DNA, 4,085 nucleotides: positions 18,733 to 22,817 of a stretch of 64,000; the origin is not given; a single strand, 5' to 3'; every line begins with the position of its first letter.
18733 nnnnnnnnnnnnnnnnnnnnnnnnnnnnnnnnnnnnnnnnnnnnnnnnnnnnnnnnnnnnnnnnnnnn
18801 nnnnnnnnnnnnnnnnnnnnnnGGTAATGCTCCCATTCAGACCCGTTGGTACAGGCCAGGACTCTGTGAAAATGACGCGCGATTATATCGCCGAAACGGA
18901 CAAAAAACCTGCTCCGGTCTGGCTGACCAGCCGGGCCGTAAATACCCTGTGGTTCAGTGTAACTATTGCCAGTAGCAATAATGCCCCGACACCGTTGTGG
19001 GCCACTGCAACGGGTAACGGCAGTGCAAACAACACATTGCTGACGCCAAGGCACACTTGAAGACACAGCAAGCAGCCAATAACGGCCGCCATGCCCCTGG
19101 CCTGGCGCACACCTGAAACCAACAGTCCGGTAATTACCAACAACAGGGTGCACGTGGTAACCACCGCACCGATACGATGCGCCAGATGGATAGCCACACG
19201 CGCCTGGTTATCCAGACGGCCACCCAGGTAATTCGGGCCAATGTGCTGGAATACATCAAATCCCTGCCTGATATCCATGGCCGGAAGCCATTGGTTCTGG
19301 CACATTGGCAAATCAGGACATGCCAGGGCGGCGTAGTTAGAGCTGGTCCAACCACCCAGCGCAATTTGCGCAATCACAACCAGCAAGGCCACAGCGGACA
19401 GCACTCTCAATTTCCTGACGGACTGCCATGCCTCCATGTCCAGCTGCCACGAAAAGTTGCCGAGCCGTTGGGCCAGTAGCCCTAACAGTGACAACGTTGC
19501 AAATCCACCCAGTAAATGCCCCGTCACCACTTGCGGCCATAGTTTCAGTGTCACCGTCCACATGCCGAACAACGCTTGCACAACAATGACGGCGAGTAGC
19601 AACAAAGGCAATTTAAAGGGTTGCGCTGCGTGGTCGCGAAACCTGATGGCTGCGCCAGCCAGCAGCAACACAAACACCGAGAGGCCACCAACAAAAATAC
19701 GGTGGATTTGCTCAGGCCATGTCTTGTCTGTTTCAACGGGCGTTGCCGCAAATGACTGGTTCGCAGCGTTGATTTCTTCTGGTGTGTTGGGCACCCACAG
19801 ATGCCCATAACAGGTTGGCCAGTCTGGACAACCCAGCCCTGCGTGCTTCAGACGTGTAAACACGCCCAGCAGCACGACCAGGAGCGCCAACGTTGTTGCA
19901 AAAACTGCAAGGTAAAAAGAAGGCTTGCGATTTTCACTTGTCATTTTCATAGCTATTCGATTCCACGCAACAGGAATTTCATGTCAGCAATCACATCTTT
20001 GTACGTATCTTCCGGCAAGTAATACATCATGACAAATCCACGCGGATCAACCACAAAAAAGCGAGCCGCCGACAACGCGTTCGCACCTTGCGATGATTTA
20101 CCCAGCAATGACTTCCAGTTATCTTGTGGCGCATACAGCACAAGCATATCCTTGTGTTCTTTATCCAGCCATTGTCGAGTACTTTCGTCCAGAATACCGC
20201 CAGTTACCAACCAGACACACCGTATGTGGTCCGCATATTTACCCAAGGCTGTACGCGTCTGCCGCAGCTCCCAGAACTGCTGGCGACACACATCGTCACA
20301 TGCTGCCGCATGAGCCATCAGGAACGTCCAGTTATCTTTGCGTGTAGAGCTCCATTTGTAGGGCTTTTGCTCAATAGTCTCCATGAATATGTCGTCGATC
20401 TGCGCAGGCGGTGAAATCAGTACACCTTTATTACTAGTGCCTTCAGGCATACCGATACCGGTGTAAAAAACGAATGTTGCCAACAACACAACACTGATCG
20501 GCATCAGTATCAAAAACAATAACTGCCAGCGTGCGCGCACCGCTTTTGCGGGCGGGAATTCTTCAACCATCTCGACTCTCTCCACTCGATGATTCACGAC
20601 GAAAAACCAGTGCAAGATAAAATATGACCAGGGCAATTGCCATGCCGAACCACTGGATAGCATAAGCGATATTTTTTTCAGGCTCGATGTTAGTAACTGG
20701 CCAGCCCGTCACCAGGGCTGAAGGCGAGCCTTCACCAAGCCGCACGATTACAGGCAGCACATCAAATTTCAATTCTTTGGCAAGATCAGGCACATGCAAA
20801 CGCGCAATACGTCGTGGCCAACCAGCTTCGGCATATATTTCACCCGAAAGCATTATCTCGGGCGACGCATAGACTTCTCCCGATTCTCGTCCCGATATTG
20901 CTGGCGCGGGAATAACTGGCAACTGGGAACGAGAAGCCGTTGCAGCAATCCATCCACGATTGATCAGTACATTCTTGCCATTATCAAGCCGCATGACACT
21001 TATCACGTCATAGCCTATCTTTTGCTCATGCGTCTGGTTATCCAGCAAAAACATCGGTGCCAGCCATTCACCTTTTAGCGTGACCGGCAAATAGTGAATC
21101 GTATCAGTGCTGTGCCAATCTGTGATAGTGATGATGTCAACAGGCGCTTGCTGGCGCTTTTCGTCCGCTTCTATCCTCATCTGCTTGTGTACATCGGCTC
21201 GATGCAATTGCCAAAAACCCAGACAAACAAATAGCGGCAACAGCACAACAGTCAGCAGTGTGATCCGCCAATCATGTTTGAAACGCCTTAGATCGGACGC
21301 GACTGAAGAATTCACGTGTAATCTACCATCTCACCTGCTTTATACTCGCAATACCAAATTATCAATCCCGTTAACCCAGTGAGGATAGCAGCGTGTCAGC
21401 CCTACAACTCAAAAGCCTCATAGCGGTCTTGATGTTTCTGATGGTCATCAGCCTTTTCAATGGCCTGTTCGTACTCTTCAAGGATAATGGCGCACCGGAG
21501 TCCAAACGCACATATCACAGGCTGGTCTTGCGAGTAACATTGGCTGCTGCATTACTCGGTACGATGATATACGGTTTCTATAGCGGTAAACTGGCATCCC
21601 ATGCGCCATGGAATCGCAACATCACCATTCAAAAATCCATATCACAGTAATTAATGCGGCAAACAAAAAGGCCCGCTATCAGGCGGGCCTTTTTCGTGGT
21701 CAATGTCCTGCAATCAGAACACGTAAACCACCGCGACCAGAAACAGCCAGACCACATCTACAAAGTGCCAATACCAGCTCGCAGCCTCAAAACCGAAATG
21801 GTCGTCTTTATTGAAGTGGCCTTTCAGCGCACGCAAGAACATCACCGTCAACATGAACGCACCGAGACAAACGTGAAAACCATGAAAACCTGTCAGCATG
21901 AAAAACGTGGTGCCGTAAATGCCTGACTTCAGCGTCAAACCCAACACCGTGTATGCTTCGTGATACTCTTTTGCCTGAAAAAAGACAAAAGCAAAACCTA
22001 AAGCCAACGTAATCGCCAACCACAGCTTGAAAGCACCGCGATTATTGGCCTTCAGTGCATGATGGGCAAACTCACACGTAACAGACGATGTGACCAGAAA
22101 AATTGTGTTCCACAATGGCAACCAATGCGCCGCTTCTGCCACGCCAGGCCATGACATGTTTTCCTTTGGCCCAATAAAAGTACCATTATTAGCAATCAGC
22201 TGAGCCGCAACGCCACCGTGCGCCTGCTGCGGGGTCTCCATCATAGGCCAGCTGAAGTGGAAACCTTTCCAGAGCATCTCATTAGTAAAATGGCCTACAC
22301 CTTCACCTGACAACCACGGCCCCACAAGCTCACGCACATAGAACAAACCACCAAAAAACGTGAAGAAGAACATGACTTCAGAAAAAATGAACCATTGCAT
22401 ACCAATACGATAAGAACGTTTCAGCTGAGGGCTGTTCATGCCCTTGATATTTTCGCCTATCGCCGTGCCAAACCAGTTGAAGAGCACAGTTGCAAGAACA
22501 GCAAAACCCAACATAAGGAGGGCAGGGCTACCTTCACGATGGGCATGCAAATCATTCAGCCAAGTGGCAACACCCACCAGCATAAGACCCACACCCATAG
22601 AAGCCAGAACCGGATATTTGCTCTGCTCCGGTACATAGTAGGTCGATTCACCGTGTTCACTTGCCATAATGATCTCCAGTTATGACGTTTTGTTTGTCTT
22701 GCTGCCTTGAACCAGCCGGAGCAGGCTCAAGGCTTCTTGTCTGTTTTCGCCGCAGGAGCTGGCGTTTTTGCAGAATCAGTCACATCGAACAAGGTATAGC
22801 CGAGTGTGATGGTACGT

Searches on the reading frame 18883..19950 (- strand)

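Call 21: search_protein_families(library=pfam, proteins=[window:18883-19950:-], max_evalue=0.001)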
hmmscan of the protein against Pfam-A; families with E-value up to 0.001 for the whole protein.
window:18883-19950:- (355 aa): 1 family
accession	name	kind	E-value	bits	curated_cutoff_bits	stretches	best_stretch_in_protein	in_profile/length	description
PF02628.20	COX15-CtaA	-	1.7e-71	241.3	29.9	1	14-330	3-322/322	Cytochrome oxidase assembly protein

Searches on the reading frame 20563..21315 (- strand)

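Call 21: search_protein_families(library=pfam, proteins=[window:20563-21315:-], max_evalue=0.001)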
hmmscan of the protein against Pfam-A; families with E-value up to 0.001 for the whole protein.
window:20563-21315:- (250 aa): 1 family
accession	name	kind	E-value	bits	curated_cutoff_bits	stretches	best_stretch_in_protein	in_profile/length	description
PF02104.20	SURF1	-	1.1e-31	111.3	23.4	1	24-227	2-205/205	SURF1 family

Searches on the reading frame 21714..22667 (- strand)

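Call 22: search_protein_families(library=pfam, proteins=[window:21714-22667:-], max_evalue=0.001)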
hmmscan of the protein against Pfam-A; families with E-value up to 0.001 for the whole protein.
window:21714-22667:- (317 aa): 1 family
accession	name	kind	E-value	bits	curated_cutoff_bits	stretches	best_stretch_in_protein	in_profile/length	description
PF00510.24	COX3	-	2.5e-49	168.9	23.8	2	183-316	126-255/258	Cytochrome c oxidase subunit III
